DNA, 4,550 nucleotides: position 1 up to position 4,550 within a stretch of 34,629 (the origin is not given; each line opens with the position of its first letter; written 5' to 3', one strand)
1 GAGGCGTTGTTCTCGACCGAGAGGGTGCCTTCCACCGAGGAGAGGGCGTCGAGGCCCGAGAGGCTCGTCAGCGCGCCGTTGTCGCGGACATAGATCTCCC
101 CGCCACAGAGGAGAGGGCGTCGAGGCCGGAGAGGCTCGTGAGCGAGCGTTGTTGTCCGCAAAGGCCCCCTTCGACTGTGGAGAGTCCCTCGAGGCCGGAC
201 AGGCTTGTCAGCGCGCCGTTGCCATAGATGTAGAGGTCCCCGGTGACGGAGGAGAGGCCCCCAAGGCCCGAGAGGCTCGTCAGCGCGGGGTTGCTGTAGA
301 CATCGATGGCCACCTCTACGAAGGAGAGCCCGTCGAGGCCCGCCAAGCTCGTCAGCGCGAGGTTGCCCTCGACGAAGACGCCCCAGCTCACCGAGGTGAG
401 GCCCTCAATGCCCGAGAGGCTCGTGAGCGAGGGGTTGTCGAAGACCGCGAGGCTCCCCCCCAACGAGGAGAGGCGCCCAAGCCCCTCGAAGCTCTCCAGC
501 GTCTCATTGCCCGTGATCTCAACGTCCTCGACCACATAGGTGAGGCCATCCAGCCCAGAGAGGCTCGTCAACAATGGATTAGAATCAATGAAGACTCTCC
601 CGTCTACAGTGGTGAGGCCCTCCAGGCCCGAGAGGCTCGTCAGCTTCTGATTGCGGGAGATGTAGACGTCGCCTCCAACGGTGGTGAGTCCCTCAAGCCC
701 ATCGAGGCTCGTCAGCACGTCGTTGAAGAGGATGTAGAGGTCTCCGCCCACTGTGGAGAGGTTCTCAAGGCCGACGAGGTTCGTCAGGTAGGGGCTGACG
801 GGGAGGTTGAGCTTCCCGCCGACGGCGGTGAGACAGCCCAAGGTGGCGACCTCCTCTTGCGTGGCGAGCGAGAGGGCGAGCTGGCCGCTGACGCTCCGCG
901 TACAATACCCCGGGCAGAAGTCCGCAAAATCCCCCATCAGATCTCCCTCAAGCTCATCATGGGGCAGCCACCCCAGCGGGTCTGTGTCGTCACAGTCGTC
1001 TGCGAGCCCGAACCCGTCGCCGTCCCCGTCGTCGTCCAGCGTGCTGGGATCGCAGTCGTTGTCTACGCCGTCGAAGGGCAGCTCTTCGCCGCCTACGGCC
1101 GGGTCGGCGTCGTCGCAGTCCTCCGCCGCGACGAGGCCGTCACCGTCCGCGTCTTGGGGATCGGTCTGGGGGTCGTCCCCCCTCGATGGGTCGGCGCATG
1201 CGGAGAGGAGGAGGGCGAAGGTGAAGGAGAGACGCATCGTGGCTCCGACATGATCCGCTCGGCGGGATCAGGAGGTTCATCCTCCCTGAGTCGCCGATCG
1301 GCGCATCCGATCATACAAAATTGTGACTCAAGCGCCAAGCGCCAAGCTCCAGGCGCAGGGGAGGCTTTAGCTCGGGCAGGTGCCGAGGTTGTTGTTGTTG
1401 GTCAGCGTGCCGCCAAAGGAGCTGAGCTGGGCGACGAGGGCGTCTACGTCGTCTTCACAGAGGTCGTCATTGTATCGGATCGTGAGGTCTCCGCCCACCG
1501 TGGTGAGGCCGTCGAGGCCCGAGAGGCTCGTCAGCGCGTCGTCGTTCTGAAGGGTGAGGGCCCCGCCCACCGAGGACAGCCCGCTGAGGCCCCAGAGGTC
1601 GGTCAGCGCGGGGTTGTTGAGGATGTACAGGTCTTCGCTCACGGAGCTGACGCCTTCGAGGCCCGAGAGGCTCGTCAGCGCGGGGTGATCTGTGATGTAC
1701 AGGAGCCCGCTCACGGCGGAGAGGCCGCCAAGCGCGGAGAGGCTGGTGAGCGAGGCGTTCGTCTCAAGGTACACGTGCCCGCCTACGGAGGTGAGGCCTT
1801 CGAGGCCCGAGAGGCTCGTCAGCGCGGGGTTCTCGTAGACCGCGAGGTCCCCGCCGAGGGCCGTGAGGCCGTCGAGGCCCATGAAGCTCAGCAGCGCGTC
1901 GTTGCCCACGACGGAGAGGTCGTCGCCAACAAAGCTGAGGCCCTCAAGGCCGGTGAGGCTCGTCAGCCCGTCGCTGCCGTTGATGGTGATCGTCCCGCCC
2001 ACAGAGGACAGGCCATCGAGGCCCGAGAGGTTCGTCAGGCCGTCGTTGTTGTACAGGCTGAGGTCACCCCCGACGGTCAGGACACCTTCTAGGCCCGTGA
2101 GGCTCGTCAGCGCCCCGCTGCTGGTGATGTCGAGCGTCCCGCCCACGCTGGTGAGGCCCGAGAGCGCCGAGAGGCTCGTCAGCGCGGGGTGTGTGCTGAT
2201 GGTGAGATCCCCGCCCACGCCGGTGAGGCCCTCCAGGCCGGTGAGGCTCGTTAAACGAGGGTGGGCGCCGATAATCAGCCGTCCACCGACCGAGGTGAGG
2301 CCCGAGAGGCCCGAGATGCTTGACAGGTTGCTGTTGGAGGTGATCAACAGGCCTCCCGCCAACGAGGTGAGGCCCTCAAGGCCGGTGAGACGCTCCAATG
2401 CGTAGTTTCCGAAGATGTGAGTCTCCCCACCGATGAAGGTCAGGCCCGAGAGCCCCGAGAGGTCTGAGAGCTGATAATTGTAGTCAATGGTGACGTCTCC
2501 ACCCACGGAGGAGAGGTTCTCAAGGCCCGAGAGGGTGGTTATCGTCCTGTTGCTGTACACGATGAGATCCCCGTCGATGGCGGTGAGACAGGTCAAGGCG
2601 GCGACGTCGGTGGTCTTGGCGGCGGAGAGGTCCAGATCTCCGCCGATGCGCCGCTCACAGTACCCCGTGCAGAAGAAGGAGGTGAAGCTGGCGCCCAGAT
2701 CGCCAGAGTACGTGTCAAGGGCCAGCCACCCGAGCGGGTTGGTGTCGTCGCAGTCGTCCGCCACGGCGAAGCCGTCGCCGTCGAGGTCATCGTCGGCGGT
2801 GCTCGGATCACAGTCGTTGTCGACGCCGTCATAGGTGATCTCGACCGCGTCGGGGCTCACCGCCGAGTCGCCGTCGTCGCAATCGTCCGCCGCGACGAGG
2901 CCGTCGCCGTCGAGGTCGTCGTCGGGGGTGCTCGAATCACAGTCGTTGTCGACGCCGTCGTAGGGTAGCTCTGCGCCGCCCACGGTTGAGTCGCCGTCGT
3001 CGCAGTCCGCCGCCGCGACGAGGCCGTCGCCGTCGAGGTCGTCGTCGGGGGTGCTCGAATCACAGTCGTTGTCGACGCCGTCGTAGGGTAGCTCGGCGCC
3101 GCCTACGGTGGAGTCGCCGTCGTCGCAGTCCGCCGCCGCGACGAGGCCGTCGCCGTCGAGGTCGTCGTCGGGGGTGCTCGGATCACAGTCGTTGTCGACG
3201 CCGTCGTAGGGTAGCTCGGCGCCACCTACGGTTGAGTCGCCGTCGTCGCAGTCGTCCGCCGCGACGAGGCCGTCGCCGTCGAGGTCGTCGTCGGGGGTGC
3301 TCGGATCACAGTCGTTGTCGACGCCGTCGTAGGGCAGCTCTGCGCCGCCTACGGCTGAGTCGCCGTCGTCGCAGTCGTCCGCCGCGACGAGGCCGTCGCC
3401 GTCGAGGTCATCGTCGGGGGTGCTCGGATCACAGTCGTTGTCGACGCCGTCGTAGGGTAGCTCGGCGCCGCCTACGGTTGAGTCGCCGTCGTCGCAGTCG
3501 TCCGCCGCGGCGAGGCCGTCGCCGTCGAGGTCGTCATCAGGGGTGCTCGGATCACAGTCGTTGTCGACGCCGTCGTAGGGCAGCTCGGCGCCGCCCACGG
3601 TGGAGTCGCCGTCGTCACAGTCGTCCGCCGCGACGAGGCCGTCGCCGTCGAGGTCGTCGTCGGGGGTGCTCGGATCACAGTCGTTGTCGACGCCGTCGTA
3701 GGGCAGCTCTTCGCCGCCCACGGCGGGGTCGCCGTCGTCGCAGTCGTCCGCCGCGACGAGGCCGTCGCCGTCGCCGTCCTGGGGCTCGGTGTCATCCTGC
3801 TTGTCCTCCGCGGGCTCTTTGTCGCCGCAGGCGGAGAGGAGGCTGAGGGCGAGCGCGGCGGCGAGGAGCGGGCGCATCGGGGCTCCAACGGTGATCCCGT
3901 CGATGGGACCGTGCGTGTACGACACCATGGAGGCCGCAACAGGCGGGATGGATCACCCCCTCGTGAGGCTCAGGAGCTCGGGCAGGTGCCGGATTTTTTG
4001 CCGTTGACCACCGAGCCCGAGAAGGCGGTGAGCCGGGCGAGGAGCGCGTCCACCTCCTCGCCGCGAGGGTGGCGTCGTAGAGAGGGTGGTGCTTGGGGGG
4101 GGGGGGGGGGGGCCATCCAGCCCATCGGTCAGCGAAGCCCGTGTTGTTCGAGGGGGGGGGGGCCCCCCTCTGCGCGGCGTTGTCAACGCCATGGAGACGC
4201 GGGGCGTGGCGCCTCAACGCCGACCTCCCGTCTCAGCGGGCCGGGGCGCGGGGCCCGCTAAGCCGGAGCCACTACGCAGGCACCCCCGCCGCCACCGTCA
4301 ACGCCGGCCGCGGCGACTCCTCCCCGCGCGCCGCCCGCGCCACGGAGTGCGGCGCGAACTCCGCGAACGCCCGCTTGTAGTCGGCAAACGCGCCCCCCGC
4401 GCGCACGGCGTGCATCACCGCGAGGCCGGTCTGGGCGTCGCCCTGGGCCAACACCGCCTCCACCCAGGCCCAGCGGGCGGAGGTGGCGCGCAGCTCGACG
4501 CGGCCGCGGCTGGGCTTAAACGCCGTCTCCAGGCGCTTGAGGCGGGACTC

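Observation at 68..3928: Tandem paralogous lipoproteins built from MopE-like Asp/Cys metal-binding repeats and 22-residue LRR-like repeats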

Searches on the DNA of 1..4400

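Call 21: search_rna_families(source=window, start=1, end=4400, threshold=evalue, max_evalue=1)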
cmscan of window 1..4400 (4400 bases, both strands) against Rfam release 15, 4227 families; matches with E-value up to 1: 0.
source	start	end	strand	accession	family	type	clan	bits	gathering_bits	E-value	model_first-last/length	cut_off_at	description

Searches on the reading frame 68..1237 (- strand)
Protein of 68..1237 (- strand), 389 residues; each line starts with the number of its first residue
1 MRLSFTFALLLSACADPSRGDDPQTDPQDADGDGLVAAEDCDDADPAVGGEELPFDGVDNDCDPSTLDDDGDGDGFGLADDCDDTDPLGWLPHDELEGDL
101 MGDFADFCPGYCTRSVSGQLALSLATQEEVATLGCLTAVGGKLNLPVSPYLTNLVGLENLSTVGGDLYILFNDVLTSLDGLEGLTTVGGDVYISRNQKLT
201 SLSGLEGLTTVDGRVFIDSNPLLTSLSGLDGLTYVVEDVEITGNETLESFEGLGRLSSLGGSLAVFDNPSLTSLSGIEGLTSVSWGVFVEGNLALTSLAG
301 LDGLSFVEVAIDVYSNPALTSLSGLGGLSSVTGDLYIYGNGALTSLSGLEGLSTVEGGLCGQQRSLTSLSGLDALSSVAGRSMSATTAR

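Call 3: search_protein_families(library=pfam, proteins=[window:68-1237:-], max_evalue=1)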
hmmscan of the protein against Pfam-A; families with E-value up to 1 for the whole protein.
window:68-1237:- (389 aa): 4 families
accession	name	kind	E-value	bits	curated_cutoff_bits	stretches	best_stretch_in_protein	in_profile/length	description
PF01030.30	Recep_L_domain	-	1.3e-11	45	21.8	3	115-200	4-100/112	Receptor L domain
PF17156.9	GAPES2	-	0.088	13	27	0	226-268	107-149/204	Gammaproteobacterial periplasmic sensor domain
PF11617.13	Cu-binding_MopE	-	0.09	13.5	27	1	40-65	1-27/30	Putative metal-binding motif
PF12799.13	LRR_4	-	0.19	12.5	27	0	192-230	7-43/44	Leucine Rich repeats (2 copies)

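Call 4: search_protein_families(library=ncbifam, proteins=[window:68-1237:-], max_evalue=1)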
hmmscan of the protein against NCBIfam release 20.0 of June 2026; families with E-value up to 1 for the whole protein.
window:68-1237:- (389 aa): 0 families
